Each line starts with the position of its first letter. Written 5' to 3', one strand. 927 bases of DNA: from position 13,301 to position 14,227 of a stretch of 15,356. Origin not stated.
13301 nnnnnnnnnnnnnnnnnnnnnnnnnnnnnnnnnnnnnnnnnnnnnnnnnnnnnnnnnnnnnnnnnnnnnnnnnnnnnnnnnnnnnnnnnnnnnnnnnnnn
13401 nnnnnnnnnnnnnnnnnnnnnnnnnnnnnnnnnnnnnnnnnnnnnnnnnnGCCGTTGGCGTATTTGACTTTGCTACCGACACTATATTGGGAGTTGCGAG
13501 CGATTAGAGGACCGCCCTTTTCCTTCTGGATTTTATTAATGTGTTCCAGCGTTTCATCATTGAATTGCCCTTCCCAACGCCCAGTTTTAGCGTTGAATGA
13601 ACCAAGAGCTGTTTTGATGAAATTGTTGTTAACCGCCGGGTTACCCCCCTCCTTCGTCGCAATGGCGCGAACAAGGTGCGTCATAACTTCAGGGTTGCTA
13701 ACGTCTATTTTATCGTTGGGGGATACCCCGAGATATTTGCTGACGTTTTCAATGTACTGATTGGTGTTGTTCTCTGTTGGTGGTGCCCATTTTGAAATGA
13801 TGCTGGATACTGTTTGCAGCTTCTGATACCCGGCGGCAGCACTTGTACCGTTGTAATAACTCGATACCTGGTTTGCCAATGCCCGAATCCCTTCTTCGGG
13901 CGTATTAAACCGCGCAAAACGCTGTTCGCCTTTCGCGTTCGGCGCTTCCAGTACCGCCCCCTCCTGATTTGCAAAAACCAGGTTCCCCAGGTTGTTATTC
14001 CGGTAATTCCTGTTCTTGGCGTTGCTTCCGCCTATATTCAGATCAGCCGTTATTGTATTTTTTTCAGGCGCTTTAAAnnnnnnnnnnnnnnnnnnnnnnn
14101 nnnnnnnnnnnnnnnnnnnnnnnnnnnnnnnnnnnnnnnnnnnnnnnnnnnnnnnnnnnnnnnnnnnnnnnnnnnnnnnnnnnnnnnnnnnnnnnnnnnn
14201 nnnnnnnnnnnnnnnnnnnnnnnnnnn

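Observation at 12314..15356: Large virion protein is longer than the ORF track suggests and contains a globular-looking insert and a basic low-complexity tract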

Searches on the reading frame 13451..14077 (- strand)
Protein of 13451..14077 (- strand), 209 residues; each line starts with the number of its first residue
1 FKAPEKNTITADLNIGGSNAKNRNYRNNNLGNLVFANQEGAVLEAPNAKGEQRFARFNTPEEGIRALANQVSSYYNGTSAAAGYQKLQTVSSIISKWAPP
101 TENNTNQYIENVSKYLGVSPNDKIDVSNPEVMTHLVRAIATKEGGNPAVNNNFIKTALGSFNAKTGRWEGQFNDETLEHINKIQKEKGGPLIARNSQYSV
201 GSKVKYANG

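Call 15: search_solved_structures(query=window:13451-14077:-, max_evalue=10, show_alignments=2)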
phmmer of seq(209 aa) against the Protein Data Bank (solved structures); distinct sequences matched with E-value up to 10: 3.
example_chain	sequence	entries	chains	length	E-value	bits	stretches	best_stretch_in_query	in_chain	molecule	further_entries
7q47_A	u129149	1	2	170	3e-17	66.6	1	20-148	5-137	Endolysin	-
9vvp_L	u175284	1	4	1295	8.3e-14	55.3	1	22-166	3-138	Gp29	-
7swh_A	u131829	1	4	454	1.1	12.5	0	111-133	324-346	Putative cystathionine gamma-synthase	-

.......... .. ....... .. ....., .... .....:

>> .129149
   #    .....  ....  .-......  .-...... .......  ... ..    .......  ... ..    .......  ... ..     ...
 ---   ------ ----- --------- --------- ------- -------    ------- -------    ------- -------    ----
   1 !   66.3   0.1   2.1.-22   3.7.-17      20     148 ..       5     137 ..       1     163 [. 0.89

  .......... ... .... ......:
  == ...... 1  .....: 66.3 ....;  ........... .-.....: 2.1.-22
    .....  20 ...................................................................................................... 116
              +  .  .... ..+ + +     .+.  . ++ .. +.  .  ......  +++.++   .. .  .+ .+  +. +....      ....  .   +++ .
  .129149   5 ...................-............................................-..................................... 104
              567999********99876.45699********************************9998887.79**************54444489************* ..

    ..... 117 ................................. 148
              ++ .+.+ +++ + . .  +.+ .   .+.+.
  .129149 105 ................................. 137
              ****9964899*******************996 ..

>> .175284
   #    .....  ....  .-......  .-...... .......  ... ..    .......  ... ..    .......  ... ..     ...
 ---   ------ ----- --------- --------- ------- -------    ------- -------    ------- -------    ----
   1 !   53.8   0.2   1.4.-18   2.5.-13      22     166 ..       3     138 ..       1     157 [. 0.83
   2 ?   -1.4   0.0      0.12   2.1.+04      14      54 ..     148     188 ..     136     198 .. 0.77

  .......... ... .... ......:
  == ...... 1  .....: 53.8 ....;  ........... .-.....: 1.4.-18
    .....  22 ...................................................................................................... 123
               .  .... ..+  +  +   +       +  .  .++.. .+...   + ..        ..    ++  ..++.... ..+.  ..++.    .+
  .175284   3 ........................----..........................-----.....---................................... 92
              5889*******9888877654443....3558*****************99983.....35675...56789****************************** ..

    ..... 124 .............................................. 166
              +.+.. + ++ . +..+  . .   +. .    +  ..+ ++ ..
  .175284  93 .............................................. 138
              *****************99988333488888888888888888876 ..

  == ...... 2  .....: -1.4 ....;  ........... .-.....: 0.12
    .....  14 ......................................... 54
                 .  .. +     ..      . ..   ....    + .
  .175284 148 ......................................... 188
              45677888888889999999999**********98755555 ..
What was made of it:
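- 13616..14023 (-): Residues 445-580: Enc34-type (PHA02564) peptidoglycan-hydrolase domain. Catalytic-site codons are W523 (13787-13789), Y534 (13754-13756) and E569 (13649-13651). The N-terminal RNNNLGN motif is at 13982-14002. phmmer against PDB: 7q47 E=3e-17 and 9vvp_L E=8e-14 (call 15).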

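Call 26: find_homologous_proteins(query=window:13556-14068:-, max_evalue=0.00001)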
Query window:13556-14068:- (171 aa): 7 proteins with E <= 0.00001 among 73 candidates.
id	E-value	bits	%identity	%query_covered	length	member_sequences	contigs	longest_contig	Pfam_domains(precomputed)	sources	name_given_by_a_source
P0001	2.7e-94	332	91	100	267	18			-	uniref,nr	uniref:hypothetical protein n=1 Tax=Escherichia coli TaxID=562 RepID=UPI00352CA0B0|nr:hypothetical p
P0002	2.0e-34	137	100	39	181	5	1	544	-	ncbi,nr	ncbi:hypothetical protein I8U34_005106, partial [Escherichia coli]|nr:hypothetical protein [Escheric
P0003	3.9e-22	97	50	61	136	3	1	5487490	-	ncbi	ncbi:hypothetical protein FHU12_0001, partial [Serratia marcescens]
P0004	5.2e-20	90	91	32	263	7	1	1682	-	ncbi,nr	ncbi:transglycosylase, partial [Escherichia coli]|nr:transglycosylase [Escherichia coli]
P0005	1.8e-9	56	89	22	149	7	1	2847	-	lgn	-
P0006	5.5e-9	54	48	51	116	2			-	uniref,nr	uniref:Uncharacterized protein n=2 Tax=Salmonella sp. TaxID=599 RepID=A0A482EX96_SALSP|nr:hypothetic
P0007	4.7e-8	51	36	77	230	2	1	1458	-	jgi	-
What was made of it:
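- Tried and rejected: The first word-indexed homologue search with the single domain returned only 7 proteins (call 26).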

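Call 42: predict_structure(alignment_id=A5)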
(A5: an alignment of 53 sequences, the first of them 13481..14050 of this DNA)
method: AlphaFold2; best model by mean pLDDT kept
length: 190 residues; sequences in the alignment: 53
mean_pLDDT: 75.4   pTM: 0.72
mean pLDDT of the five models: 75.4, 74.3, 73.3, 72.6, 66.8
residues with pLDDT >= 90: 50; 70-90: 76; 50-70: 39; < 50: 25
segments of 3 or more residues with pLDDT < 50: 1-19, 188-190
pLDDT, mean of each block of 10 residues (from residue 1): 31 43 61 51 64 83 90 86 93 90 94 96 92 71 86 85 70 83 62
secondary structure, 60 per line:
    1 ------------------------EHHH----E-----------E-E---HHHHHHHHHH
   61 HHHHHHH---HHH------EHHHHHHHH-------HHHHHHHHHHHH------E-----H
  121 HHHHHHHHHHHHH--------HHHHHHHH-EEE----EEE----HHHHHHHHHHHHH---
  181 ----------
elements in order: H51-67 H81-88 H96-107 H120-133 H142-149 E151-153 E158-160 H165-177
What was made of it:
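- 13616..14023 (-): AF2 core pLDDT 83-96 (call 42).
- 13481..13615 (-): Residues 581-625: conserved extension after the lysin domain (a helix, a β-hairpin and a helix in the model). AF2 with alignment gives pLDDT 70-86 over model residues 140-180 (call 42).
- On Enc34-type endolysin catalytic domain (PHA02564): AF2 model (53-sequence alignment; core pLDDT 83-96; call 42).
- Checked: The AF2 core has pLDDT 83-96 (call 42).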

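Call 45: fold_search(model_id=the predicted structure, library=pdb)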
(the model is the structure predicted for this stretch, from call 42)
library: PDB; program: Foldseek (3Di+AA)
matches with E <= 10: 86; with E <= 0.001: 2
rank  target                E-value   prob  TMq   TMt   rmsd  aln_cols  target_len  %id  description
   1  7q47_B                1.6e-07  1.00  0.53  0.62   9.0       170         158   28  Endolysin from bacteriophage Enc34, catalytic domain (released 2021-11-17)
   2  7q47_A                7.3e-07  1.00  0.51  0.58   9.2       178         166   28  Endolysin from bacteriophage Enc34, catalytic domain (released 2021-11-17)
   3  9znf_BO               6.0e-01  0.16  0.22  0.31  13.0       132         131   15  Cryo-EM structure of the Methanosarcina acetivorans 70S ribosome in complex with SriA and SriB (released 2026-01-28)
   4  3c7j_A                1.2e+00  0.04  0.18  0.15  17.1       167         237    9  Crystal structure of transcriptional regulator (GntR family member) from Pseudomonas syringae pv. tomato str. DC3000 (released 2008-02-26)
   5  2awn_C                1.8e+00  0.13  0.23  0.14  12.1       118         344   10  Crystal structure of the ADP-Mg-bound E. Coli MALK (Crystallized with ATP-Mg) (released 2005-12-13)
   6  7kwe_A                2.3e+00  0.02  0.15  0.10  17.8       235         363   11  Crystal structure of the catalytic domain of human PDE3A bound to DNMDP (released 2021-06-16)
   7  1mx0_A                2.8e+00  0.16  0.22  0.10   4.3        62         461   16  Structure of topoisomerase subunit (released 2003-01-07)
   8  6vyx_AA               2.8e+00  0.02  0.12  0.04  15.2       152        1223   12  Escherichia coli transcription-translation complex C4 (TTC-C4) containing mRNA with a 21 nt long spacer, transcriptio (released 2020-09-02)
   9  7cad_C                3.2e+00  0.11  0.24  0.13  11.4       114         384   13  Mycobacterium smegmatis SugABC complex (released 2020-12-02)
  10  3tfd_B                3.2e+00  0.08  0.22  0.23  10.5       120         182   16  Crystal structure of an H-NOX protein from Nostoc sp. PCC 7120, L66W mutant (released 2011-11-09)
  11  5ul4                  3.4e+00  0.02  0.17  0.06  15.5       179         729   20  Structure of Cobalamin-dependent S-adenosylmethionine radical enzyme OxsB with aqua-cobalamin and S-adenosylmethionine b (released 2017-04-19)
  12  7xug_I                3.4e+00  0.01  0.14  0.04  15.1       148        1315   11  cryo-EM structure of HK022 putRNA-less E.coli RNA polymerase elongation complex (released 2022-08-10)
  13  7bqm_MODEL_1_A        3.6e+00  0.03  0.14  0.20  14.1        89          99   19  Solution NMR structure of fold-0 Chantal; de novo designed protein with an asymmetric all-alpha topology (released 2021-04-07)
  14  4gri_B                3.6e+00  0.02  0.14  0.06  16.1       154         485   13  Crystal structure of a glutamyl-tRNA synthetase GluRS from Borrelia burgdorferi bound to glutamic acid and zinc (released 2012-09-05)
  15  6vu3_AA               3.6e+00  0.02  0.11  0.03  14.7       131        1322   13  Cryo-EM structure of Escherichia coli transcription-translation complex A (TTC-A) containing mRNA with a 12 nt long s (released 2020-09-02)
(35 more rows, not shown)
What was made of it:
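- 13616..14023 (-): Foldseek 7q47 E=1.6e-7, probability 1.0 (call 45).
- On Enc34-type endolysin catalytic domain (PHA02564): Foldseek E=1.6e-7, probability 1.0 (call 45).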

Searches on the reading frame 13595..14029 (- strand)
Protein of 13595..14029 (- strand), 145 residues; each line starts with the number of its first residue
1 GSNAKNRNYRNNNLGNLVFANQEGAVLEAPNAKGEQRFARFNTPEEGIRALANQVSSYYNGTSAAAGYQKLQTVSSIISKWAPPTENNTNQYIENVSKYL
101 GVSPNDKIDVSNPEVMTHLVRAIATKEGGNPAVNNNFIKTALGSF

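Call 34: find_homologous_proteins(query=A4, max_evalue=0.00001)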
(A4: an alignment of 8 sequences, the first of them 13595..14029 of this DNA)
Query A4 (8 sequences) (145 aa, profile of the alignment): 7952 proteins with E <= 0.00001 among 8000 candidates; the best 120 are listed.
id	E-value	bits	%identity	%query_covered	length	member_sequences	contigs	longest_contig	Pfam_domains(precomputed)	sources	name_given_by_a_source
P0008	1.7e-56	208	37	94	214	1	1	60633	-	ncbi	ncbi:endolysin [Escherichia phage Dru_SM1]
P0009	9.3e-56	206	37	94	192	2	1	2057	-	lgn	-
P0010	9.8e-56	206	39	94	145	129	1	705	-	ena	-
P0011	3.8e-53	197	36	94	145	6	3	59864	-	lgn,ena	-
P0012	7.7e-53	196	36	94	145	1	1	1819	-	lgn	-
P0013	4.2e-49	184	36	94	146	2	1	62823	-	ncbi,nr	ncbi:capsid protein [Hafnia phage yong3]|nr:capsid protein [Hafnia phage yong3]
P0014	1.5e-48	182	37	85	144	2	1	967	-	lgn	-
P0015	3.7e-48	181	37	91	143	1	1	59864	-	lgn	-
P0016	1.4e-47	179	37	94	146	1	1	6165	-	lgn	-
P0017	1.9e-47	179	41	85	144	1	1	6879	-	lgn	-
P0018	3.6e-47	178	35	94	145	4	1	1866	-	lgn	-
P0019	3.9e-47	178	38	85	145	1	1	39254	-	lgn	-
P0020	4.9e-47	177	39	94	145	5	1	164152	-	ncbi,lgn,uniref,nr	ncbi:structural protein [Cupriavidus gilardii]|uniref:structural protein n=1 Tax=Cupriavidus gilardi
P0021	6.2e-47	177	37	91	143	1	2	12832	-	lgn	-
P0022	8.1e-47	177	36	94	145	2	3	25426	-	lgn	-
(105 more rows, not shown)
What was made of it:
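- Tried and rejected: It had to be repeated with an alignment of diverse members (call 34).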

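Call 52: search_dna_similar(query=window:13616-14023:-, collection=plasmids, mode=protein, max_rows=40, rows=spread)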
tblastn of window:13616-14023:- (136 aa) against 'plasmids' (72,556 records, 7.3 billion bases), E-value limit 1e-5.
Records with a match: 930; places in all: 936; records where one place covers at least 80% of the query: 143.
Best place of each record, by identity: >=99% 7; 95-99% 32; 90-95% 73; 80-90% 2; 60-80% 10; <60% 806.
By first word of the organism name: Klebsiella 361; Escherichia 314; Enterobacter 98; Salmonella 63; Citrobacter 32; Shigella 14; Pantoea 9; Cronobacter 9; Providencia 5; Ralstonia 5; and 15 more.
By predicted mobility (MOB-suite, as given by PLSDB): non-mobilizable 896; conjugative 26; mobilizable 8.
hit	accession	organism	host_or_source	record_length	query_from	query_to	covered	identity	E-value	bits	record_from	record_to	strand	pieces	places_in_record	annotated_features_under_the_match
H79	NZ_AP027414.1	Escherichia coli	Sus scrofa,cell culture,feces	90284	16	136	89%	100.0%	3e-76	252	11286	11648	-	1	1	transglycosylase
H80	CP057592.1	Escherichia coli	culture,Pooled cattle faecal samples ...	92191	16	136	89%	95.0%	1e-71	239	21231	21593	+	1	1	transglycosylase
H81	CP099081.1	Escherichia coli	culture,Pooled faeces sample collected ...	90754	16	136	89%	94.2%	5e-71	237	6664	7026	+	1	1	transglycosylase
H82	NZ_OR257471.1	Escherichia coli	-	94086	16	136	89%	93.4%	2e-70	235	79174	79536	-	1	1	transglycosylase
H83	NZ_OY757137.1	Escherichia coli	broiler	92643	16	136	89%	93.4%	2e-70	235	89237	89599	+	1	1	transglycosylase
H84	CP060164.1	Acinetobacter venetianus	oil,oil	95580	17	136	88%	60.8%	6e-44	159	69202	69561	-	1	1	hypothetical protein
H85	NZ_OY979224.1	Providencia stuartii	Homo sapiens,human wound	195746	19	128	81%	39.1%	1e-13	73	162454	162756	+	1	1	structural protein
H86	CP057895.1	Escherichia coli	culture,Pooled cattle faecal samples ...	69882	29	127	73%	41.4%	5e-15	77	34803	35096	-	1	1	hypothetical protein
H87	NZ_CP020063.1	Klebsiella pneumoniae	-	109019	29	127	73%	41.4%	2e-14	76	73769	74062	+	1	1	structural protein P5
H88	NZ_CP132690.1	Klebsiella pneumoniae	Homo sapiens,urine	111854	29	127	73%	41.4%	2e-14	76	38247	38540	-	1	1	structural protein P5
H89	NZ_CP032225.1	Klebsiella pneumoniae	-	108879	29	127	73%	41.4%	2e-14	76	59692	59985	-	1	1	membrane protein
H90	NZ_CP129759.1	Klebsiella variicola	Homo sapiens,whole organism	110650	29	127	73%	41.4%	2e-14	76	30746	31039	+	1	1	membrane protein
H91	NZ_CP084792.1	Klebsiella quasipneumoniae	Environment,Whole organism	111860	29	127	73%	41.4%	2e-14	76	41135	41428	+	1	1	membrane protein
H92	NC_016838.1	Klebsiella pneumoniae subsp. pneumoniae HS11286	-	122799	29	127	73%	41.4%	2e-14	76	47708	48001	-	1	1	putative transmembrane protein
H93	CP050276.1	Klebsiella pneumoniae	Homo sapiens,blood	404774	29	127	73%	41.4%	2e-14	76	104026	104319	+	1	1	hypothetical protein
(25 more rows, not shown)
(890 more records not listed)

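Call 55: get_annotated_region(hit=H84, flank=4000)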
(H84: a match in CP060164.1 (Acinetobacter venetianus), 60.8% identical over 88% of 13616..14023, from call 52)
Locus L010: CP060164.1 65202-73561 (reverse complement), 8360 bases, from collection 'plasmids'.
description: Acinetobacter venetianus strain TUST-DM21 plasmid unnamed3, complete sequence
organism: Acinetobacter venetianus (NCBI taxid 52133)
taxonomy: Bacteria; Pseudomonadota; Gammaproteobacteria; Moraxellales; Moraxellaceae; Acinetobacter; Acinetobacter venetianus
host: -; source: oil,oil; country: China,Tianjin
typing (MOB-suite, as given by PLSDB): non-mobilizable; replicon rep_cluster_1392
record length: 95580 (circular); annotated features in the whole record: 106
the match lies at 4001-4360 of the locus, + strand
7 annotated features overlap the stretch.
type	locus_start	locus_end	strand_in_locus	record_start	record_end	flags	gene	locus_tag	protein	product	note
CDS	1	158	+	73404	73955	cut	-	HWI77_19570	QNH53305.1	hypothetical protein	-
CDS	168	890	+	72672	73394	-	-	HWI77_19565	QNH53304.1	phage tail protein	-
CDS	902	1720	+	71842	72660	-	-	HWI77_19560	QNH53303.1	hypothetical protein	-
CDS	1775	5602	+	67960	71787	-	-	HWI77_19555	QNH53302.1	hypothetical protein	-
CDS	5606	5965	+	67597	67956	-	-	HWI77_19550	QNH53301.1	hypothetical protein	-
CDS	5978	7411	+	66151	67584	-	-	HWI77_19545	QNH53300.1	baseplate protein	-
CDS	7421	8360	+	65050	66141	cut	-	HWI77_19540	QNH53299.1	phage tail protein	-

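Call 70: search_protein_representatives(protein=window:13595-14029:-)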
Query: 145 residues. Proteins with E-value up to 0.001 (for the whole library): 6962; up to 1e-10: 1200; up to 1e-30: 25. The best 150 are listed.
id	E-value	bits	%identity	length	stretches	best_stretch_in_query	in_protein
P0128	1.7e-80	284.2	94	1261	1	1-145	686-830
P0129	3.4e-73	260.6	86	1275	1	1-145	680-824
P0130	2.8e-71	254.4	84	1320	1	1-145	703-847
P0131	6.4e-70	250.0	83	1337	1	1-145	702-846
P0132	8.2e-69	246.4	82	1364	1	1-145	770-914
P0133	5.4e-56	204.9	70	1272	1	1-145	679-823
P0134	3.6e-53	195.8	65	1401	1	1-144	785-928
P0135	5.5e-53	195.2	66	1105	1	1-145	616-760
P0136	1.5e-51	190.5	63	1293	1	1-145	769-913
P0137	1.6e-49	184.0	64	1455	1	1-143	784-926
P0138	1.9e-49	183.7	62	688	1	1-144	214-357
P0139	5.1e-49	182.3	60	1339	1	1-144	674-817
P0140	7.6e-48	178.5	61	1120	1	1-145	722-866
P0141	1.6e-47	177.4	60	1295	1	1-144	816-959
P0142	1.6e-44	167.8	58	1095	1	1-145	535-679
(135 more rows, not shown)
